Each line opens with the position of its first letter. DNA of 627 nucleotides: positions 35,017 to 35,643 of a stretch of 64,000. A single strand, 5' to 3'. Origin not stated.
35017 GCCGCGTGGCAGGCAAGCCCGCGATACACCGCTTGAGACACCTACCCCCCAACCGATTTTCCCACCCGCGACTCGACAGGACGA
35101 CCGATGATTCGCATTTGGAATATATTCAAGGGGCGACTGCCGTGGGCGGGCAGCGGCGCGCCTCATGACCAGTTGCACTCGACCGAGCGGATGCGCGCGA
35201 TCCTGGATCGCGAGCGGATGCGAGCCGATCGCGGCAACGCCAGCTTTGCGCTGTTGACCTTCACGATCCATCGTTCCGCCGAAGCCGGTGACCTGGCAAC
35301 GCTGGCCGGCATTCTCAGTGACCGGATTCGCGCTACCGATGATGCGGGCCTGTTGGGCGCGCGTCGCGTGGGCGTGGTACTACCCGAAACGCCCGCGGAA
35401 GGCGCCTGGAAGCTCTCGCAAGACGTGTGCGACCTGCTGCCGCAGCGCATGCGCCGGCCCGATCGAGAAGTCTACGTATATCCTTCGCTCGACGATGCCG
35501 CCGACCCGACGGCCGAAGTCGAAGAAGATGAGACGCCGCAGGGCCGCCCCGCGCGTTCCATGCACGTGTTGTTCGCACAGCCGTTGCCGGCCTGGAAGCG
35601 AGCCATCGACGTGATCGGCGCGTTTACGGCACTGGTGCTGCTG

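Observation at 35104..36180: Priming sugar transferase fused to a degenerate GGDEF-like domain that keeps the RxxD I-site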

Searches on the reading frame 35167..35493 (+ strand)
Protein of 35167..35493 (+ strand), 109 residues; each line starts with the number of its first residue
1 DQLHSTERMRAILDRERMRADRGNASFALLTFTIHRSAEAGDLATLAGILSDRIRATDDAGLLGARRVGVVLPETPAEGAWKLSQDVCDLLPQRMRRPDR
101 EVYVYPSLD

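Call 13: search_solved_structures(query=A1, max_evalue=10, show_alignments=3)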
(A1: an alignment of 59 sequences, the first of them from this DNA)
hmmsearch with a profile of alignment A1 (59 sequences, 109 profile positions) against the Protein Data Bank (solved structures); distinct sequences matched with E-value up to 10: 17.
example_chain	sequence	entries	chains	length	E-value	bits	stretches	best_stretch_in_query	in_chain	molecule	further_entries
3ign_A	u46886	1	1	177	3e-07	33.4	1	38-97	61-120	Diguanylate cyclase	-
5euh_A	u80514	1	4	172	8.9e-06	28.7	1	5-93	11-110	Putative GGDEF domain membrane protein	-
6d9m_A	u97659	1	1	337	0.00013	25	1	3-92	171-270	Fusion protein of Endolysin,Response receiver sensor diguanylate cyclase, GAF domain-conta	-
9t28_A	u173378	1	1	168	0.00017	24.6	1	3-92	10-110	diguanylate cyclase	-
3i5b_A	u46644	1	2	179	0.0002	24.3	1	3-92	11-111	WspR response regulator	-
3i5c_A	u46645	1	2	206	0.00029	23.8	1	3-92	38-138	Fusion of General control protein GCN4 and WSPR response regulator protein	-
3bre_A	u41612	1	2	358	0.0011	22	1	3-92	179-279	Probable two-component response regulator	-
5xgb_A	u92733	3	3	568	0.0044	20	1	25-92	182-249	Uncharacterized protein | Uncharacterized protein PA0861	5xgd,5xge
6zxm_A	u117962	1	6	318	0.011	18.7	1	3-104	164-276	Putative GGDEF/response regulator receiver domain protein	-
3i5a_A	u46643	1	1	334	0.015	18.3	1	3-92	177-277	Response regulator/GGDEF domain protein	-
7e6g_A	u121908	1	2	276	0.12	15.3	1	10-92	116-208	Putative GGDEF domain protein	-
6eib_A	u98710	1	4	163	0.13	15.3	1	26-94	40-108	Sensory box/GGDEF family protein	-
4zve_A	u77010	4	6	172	0.17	14.9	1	3-94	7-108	Diguanylate cyclase DosC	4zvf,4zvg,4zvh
6et7_A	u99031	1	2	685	0.84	12.7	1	4-93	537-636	Diguanylate cyclase (GGDEF) domain-containing protein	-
5llw_B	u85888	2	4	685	0.84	12.6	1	4-93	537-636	Diguanylate cyclase (GGDEF) domain-containing protein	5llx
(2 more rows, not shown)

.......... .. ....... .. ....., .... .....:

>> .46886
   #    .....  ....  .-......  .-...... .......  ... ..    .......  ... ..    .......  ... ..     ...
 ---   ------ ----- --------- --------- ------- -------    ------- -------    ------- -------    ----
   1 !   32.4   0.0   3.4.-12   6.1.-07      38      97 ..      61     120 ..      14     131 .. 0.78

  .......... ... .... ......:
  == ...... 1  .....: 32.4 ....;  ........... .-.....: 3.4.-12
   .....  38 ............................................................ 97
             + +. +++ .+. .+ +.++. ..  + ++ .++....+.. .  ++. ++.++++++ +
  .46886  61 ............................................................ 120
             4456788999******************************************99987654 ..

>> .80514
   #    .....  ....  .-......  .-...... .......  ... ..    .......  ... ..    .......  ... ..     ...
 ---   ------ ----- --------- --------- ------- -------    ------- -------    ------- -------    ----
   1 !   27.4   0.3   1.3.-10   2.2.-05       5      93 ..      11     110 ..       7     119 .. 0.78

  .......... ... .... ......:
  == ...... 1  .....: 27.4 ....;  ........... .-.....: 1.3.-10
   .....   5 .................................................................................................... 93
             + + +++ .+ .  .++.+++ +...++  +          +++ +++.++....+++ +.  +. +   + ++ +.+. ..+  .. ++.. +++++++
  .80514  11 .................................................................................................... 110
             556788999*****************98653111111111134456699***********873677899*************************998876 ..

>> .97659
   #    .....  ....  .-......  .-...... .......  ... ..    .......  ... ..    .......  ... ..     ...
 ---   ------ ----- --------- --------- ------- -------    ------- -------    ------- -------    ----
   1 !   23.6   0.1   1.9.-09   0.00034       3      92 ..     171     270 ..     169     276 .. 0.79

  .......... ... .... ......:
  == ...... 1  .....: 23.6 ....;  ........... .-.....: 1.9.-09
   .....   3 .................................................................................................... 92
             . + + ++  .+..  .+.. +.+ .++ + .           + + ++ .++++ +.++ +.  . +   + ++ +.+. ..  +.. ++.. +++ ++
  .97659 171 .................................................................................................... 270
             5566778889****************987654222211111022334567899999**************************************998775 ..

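Call 14: search_protein_families(library=pfam, alignment_id=A1, max_evalue=10)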
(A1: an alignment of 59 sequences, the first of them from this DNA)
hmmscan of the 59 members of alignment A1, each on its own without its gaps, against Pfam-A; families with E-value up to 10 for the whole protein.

A. member 1, seq(109 aa): 3 families
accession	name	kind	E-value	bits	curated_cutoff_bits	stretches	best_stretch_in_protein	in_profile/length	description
PF22794.1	jr-ZPR1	-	0.15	12.4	27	1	13-56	3-46/125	ZPR1 jelly-roll domain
PF00990.26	GGDEF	-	0.17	12.1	23.8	1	43-91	59-107/161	Diguanylate cyclase, GGDEF domain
PF04579.17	Keratin_matx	-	0.27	12.1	27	1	67-102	25-60/96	Keratin, high-sulphur matrix protein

B. families by the number of members that match (of 59 scanned): 15 families
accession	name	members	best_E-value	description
PF00990.26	GGDEF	15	0.0016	Diguanylate cyclase, GGDEF domain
PF23257.1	DUF7071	3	0.0013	Domain of unknown function (DUF7071)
PF04579.17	Keratin_matx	3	0.052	Keratin, high-sulphur matrix protein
PF15835.10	DUF4715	2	0.081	Domain of unknown function (DUF4715)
PF17283.8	Zn_ribbon_SprT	1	0.045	SprT-like zinc ribbon domain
PF20687.2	CsoSCA_N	1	0.052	Carboxysome Shell Carbonic Anhydrase, N-terminal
PF20308.4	TPR-S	1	0.098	Tetratricopeptide Repeats-Sensor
PF03981.17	Ubiq_cyt_C_chap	1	0.1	Ubiquinol-cytochrome C chaperone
PF16207.11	RAWUL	1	0.14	RAWUL domain RING finger- and WD40-associated ubiquitin-like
PF22794.1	jr-ZPR1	1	0.15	ZPR1 jelly-roll domain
PF04669.19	PBDC1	1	0.16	PBDC1 protein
PF00501.34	AMP-binding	1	0.16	AMP-binding enzyme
PF21048.2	Rad26-like_N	1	0.19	Rad26-like, N-terminal domain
PF03326.18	Herpes_TAF50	1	0.21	Herpesvirus transcription activation factor (transactivator)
PF14394.12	DUF4423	1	0.21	Domain of unknown function (DUF4423)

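Call 28: predict_structure(alignment_id=A1)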
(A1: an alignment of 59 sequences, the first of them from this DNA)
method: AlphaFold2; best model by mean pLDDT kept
length: 109 residues; sequences in the alignment: 59
mean_pLDDT: 93.8   pTM: 0.86
mean pLDDT of the five models: 93.8, 93.6, 93.6, 93.4, 93.4
residues with pLDDT >= 90: 95; 70-90: 11; 50-70: 3; < 50: 0
segments of 3 or more residues with pLDDT < 50: none
pLDDT, mean of each block of 10 residues (from residue 1): 92 96 93 90 94 94 96 97 97 94 87
secondary structure, 60 per line:
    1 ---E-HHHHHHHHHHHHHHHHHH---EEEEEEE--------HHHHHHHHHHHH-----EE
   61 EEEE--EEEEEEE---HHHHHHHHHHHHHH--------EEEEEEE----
elements in order: H6-23 E27-33 H42-53 E59-64 E67-73 H77-90 E99-105

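Call 30: fold_search(model_id=the predicted structure, library=pdb)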
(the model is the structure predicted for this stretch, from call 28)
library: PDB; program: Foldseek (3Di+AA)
matches with E <= 10: 1515; with E <= 0.001: 65
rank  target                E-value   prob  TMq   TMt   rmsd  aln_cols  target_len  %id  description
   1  5llx_B                1.4e-06  1.00  0.72  0.14   4.4       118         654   18  Bacteriophytochrome activated diguanylyl cyclase from Idiomarina species A28L with GTP bound (released 2017-03-15)
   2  5llx_A                1.9e-06  1.00  0.72  0.13   4.4       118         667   18  Bacteriophytochrome activated diguanylyl cyclase from Idiomarina species A28L with GTP bound (released 2017-03-15)
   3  3ign                  2.0e-06  1.00  0.70  0.47   4.6       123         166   18  Crystal Structure of the GGDEF domain from Marinobacter aquaeolei diguanylate cyclase complexed with c-di-GMP - Northeas (released 2009-08-11)
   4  6et7_B                4.7e-06  1.00  0.75  0.14   3.3       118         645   19  Activated heterodimer of the bacteriophytochrome regulated diguanylyl cyclase variant - S505V A526V - from Idiomarina  (released 2018-06-13)
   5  6et7_A                7.9e-06  1.00  0.77  0.15   2.9       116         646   18  Activated heterodimer of the bacteriophytochrome regulated diguanylyl cyclase variant - S505V A526V - from Idiomarina  (released 2018-06-13)
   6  5llw_A                8.5e-06  1.00  0.75  0.14   3.2       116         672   18  Bacteriophytochrome activated diguanylyl cyclase from Idiomarina species A28L (released 2017-03-15)
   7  5llw_B                1.1e-05  1.00  0.75  0.14   3.1       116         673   18  Bacteriophytochrome activated diguanylyl cyclase from Idiomarina species A28L (released 2017-03-15)
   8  4zvg_B                2.0e-05  1.00  0.69  0.48   4.4       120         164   15  Crystal structure of GGDEF domain of the E. coli DosC - form III (released 2015-11-11)
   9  4urg_B                2.2e-05  1.00  0.73  0.52   4.3       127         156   16  Crystal Structure of GGDEF domain from T.maritima (active-like dimer) (released 2014-10-08)
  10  6khu                  2.6e-05  1.00  0.76  0.65   3.0       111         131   14  The crystal structure of a DGC protein from Thermotoga maritima (released 2020-07-22)
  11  4zve                  2.6e-05  1.00  0.70  0.49   4.3       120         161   15  Crystal structure of GGDEF domain of the E. coli DosC - form I (apo-form) (released 2015-11-11)
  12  3i5c_A                2.9e-05  1.00  0.71  0.42   4.4       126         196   19  Crystal structure of a fusion protein containing the leucine zipper of GCN4 and the GGDEF domain of WspR from Pseudomo (released 2009-08-18)
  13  5euh_C                3.1e-05  1.00  0.72  0.57   3.8       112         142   22  Crystal structure of the c-di-GMP-bound GGDEF domain of P. fluorescens GcbC (released 2015-12-30)
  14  4urq_U                3.3e-05  1.00  0.78  0.56   3.2       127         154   16  Crystal Structure of GGDEF domain (I site mutant) from T.maritima (released 2014-10-08)
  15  4zvg_A                3.5e-05  1.00  0.70  0.49   4.1       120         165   13  Crystal structure of GGDEF domain of the E. coli DosC - form III (released 2015-11-11)
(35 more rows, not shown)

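Call 44: search_protein_representatives(alignment_id=A1)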
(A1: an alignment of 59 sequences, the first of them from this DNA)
Query: 59 sequences, 109 profile positions. Proteins with E-value up to 0.001 (for the whole library): 3975; up to 1e-10: 1184; up to 1e-30: 34. The best 150 are listed.
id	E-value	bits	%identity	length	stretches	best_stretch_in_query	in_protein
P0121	2.5e-45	168.9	-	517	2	3-108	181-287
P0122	4.9e-44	164.7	-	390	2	7-108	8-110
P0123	9.8e-44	163.7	-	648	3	12-108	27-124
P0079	2.4e-43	162.5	-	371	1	2-108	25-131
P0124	8.4e-42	157.5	-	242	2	13-108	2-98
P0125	2.2e-41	156.1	-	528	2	3-108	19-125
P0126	8.1e-41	154.3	-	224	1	2-108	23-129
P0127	1.1e-40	153.9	-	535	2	7-107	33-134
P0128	3.3e-40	152.4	-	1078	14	61-88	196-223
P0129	3.2e-39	149.2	-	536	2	3-108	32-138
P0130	4.0e-39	148.9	-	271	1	2-108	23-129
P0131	2.0e-37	143.4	-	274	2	3-108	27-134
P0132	1.4e-36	140.6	-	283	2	3-108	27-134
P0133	3.0e-36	139.6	-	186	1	2-108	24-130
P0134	6.5e-36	138.5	-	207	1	2-108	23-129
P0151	4.0e-31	123.2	-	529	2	3-107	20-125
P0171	5.1e-29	116.4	-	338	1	3-107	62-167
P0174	1.0e-28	115.4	-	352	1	2-108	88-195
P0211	2.0e-26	108.0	-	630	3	13-90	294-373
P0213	2.3e-26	107.8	-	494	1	3-108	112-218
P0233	1.7e-25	105.1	-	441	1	3-108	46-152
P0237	2.2e-25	104.6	-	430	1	3-107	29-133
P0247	5.2e-25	103.5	-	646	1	3-107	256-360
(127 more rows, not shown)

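Call 56: find_related_loci(query=A3, collection=genome_contigs, flank=10000)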
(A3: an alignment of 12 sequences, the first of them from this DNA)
Query A3 (109 aa) in genome_contigs; peptide patterns used: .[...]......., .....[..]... (x = any residue, [..] = any of these).
247 stretches matched a pattern; 18 encode a relative of the query (tblastn E <= 1e-3); 18 distinct loci.
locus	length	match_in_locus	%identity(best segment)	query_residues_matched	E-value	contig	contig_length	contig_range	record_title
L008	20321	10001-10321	69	3-109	5e-49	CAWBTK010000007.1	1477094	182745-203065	MAG: uncultured Planctomycetaceae bacterium isolate MFD05442.bin.3.641 genome assembly, contig: contig_4632, whole genom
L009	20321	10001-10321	68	3-109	1e-45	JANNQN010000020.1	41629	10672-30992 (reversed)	MAG: Planctomycetia bacterium isolate SOY_31_metabat_442_sub SOY_31_k141_2047715, whole genome shotgun sequence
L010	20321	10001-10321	65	1-107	8e-44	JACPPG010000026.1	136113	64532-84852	MAG: Planctomycetia bacterium isolate NC_groundwater_621_Pr5_B-0.1um_65_48 alan_book_18_scaffold_10193, whole genome sho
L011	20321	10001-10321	65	1-107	1e-42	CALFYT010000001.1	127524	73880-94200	MAG TPA_asm: uncultured Planctomycetaceae bacterium isolate SRR7515930_bin.114_CONCOCT_v1.1_MAG genome assembly, contig:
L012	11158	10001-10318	66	2-107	4e-40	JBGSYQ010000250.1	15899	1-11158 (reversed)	MAG: Pirellulales bacterium isolate JTS-RE94 k141_4898700, whole genome shotgun sequence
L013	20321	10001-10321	63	1-107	1e-38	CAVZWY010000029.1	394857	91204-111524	MAG: uncultured Planctomycetaceae bacterium isolate MFD02416.bin.2.64 genome assembly, contig: contig_5957, whole genome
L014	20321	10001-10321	57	3-109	5e-37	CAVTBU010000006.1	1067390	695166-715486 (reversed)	MAG: Pirellulales bacterium isolate MFD02416.bin.1.42 genome assembly, contig: contig_18111, whole genome shotgun sequen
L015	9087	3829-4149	57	3-107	1e-33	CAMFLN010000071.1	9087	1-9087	MAG: uncultured Planctomycetaceae bacterium isolate SRR12456171_bin.23_metaWRAP_v1.3_MAG genome assembly, contig: ERZ122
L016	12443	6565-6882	56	3-108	2e-33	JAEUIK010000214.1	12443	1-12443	MAG: Planctomycetaceae bacterium isolate new MAG-41 k141_348570, whole genome shotgun sequence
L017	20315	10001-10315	54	3-107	3e-33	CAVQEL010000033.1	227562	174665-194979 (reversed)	MAG: uncultured Planctomycetota bacterium isolate MFD02416.bin.2.111 genome assembly, contig: contig_48017, whole genome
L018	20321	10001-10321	52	3-109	3e-33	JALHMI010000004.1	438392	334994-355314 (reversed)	MAG: Pirellulales bacterium isolate Bin_30_5 c_000000000084, whole genome shotgun sequence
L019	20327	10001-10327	54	1-109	2e-32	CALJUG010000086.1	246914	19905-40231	MAG TPA_asm: uncultured bacterium isolate SRR7515932_bin.73_CONCOCT_v1.1_MAG genome assembly, contig: ERZ869940.27, whol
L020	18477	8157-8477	52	3-109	1e-31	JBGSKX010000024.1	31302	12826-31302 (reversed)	MAG: Pirellulales bacterium isolate JTS-AC191 k141_1151591, whole genome shotgun sequence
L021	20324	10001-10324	50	2-109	5e-30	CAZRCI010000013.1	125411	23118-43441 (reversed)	MAG TPA_asm: uncultured Planctomycetaceae bacterium isolate SRP344714_co1_18 genome assembly, contig: NODE_333_length_12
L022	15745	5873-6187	47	3-107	1e-19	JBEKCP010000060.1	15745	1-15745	MAG: Thermoguttaceae bacterium isolate SPRUCE 162 SPRUCE_162_60, whole genome shotgun sequence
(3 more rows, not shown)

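Call 68: list_cluster_members(proteins=[P0121, P0123, P0125, P0127, P0129, P0151, P0211, P0213, P0247, P0233])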
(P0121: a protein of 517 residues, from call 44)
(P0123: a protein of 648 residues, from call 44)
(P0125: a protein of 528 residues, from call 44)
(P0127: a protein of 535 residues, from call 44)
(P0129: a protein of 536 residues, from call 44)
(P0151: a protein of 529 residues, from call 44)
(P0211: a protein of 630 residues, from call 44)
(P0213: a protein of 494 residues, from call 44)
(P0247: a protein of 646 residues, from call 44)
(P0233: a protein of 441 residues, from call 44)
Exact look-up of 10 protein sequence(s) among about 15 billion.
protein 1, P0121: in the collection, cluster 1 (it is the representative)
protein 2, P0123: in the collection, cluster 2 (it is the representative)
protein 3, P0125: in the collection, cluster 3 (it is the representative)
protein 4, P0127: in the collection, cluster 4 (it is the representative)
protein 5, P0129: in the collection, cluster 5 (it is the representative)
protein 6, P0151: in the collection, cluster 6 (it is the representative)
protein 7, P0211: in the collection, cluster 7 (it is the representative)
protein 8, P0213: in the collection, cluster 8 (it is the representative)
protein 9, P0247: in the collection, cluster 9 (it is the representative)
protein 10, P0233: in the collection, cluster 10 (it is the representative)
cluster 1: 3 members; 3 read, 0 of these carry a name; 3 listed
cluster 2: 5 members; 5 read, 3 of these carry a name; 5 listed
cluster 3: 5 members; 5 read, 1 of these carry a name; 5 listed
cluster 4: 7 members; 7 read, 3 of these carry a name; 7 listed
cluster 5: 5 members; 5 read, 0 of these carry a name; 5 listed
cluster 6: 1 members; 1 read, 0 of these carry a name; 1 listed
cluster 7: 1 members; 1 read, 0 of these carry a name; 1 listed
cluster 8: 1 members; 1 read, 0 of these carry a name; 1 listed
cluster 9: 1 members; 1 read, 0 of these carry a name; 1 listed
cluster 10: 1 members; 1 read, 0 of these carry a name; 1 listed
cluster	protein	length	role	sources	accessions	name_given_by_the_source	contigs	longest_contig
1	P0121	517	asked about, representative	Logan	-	-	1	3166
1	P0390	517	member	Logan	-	-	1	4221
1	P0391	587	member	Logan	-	-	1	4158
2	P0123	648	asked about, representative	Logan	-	-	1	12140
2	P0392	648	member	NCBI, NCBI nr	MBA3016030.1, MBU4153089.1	MAG: sugar transferase [Proteobacteria bacterium] | hypothetical protein [Desulfobulbaceae bacterium]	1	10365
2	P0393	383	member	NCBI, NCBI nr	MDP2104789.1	MAG: hypothetical protein Q8J76_02250, partial [Desulfobulbaceae bacterium] | hypothetical protein [Desulfobulbaceae bacterium]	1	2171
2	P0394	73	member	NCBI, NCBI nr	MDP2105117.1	MAG: sugar transferase, partial [Desulfobulbaceae bacterium] | sugar transferase [Desulfobulbaceae bacterium]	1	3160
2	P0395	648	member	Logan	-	-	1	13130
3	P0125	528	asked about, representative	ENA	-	-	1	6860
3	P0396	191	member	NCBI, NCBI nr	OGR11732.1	MAG: hypothetical protein A2341_09325 [Deltaproteobacteria bacterium RIFOXYB12_FULL_58_9]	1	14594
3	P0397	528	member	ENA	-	-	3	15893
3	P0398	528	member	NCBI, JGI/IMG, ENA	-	-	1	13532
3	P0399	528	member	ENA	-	-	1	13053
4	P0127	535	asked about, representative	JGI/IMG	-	lipopolysaccharide/colanic/teichoic acid biosynthesis glycosyltransferase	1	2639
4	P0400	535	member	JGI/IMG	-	lipopolysaccharide/colanic/teichoic acid biosynthesis glycosyltransferase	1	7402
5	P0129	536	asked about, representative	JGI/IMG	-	-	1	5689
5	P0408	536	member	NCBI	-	-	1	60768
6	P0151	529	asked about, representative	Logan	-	-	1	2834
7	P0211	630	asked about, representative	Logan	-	-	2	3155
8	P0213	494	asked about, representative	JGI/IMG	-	-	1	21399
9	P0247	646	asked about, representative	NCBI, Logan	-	-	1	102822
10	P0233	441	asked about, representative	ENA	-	-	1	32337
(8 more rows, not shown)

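Call 70: search_protein_families(library=pfam, proteins=[P0247, P0213, P0233, P0123, P0121, P0174, P0171, P0237], max_evalue=0.01)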
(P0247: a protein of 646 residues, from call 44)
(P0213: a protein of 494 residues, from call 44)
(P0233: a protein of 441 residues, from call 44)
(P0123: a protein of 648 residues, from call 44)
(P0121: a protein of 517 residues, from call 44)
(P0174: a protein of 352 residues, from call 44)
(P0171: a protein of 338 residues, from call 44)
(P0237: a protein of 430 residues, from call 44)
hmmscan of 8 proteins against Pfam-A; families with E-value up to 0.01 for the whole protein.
P0247 (646 aa): 2 families
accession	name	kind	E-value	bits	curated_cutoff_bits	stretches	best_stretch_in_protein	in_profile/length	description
PF02397.22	Bac_transf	-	2.9e-63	213.1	27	1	453-640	1-178/179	Bacterial sugar transferase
PF06564.18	CBP_BcsQ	-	0.0044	17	21.3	1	62-190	18-150/234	Cellulose biosynthesis protein BcsQ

P0213 (494 aa): 1 family
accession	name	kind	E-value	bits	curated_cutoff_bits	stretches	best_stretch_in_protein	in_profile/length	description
PF02397.22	Bac_transf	-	4.5e-62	209.2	27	1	301-488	1-178/179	Bacterial sugar transferase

P0233 (441 aa): 1 family
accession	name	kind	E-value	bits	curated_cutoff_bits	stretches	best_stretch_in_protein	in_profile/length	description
PF02397.22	Bac_transf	-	7.9e-42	143.2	27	1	211-341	1-117/179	Bacterial sugar transferase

P0123 (648 aa): 2 families
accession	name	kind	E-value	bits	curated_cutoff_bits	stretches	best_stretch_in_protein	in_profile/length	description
PF02397.22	Bac_transf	-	2.9e-63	213.1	27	1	449-640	1-178/179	Bacterial sugar transferase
PF00990.26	GGDEF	-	2e-07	31.4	23.8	0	194-238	60-104/161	Diguanylate cyclase, GGDEF domain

P0121 (517 aa): 1 family
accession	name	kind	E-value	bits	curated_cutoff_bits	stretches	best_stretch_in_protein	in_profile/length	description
PF02397.22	Bac_transf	-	3.3e-61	206.4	27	1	324-511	1-178/179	Bacterial sugar transferase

P0174 (352 aa): 2 families
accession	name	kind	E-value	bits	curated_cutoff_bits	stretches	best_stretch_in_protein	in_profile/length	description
PF02397.22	Bac_transf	-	4.1e-14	53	27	1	264-314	20-70/179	Bacterial sugar transferase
PF00990.26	GGDEF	-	0.0023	18.2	23.8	1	118-176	50-105/161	Diguanylate cyclase, GGDEF domain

P0171 (338 aa): 1 family
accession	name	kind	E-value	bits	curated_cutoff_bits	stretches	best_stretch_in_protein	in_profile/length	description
PF02397.22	Bac_transf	-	2.7e-22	79.6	27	1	205-296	1-81/179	Bacterial sugar transferase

P0237 (430 aa): 1 family
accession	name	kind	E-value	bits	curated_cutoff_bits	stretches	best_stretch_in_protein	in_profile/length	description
PF02397.22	Bac_transf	-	7.4e-64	215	27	1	237-424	1-178/179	Bacterial sugar transferase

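Call 75: find_encoding_contigs(protein=P0408, flank=10000, max_places=1)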
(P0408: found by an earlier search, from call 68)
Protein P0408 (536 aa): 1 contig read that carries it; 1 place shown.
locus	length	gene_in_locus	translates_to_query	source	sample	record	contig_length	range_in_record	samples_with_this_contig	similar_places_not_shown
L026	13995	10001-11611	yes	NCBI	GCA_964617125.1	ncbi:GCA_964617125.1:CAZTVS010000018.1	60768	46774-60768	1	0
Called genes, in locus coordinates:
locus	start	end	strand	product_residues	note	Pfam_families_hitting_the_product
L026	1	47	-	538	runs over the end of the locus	PF12838:Fer4_7 (faint), PF13183:Fer4_8, PF02754:CCG (weak)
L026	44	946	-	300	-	PF02665:Nitrate_red_gam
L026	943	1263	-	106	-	PF04358:DsrC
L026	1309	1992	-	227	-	PF00392:GntR, PF07729:FCD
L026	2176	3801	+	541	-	PF01053:Cys_Met_Meta_PP (weak), PF00266:Aminotran_5 (weak), PF03841:SelA (weak)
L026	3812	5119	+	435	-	PF07969:Amidohydro_3 (faint), PF01979:Amidohydro_1 (weak)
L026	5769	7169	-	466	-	PF01408:GFO_IDH_MocA, PF19051:GFO_IDH_MocA_C2, PF22725:GFO_IDH_MocA_C3 (faint)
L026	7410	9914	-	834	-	PF22124:Glyco_hydro_95_cat, PF21307:Glyco_hydro_95_C (weak)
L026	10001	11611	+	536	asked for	PF02397:Bac_transf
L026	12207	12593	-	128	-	PF07876:Dabb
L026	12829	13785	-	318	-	PF01182:Glucosamine_iso (weak)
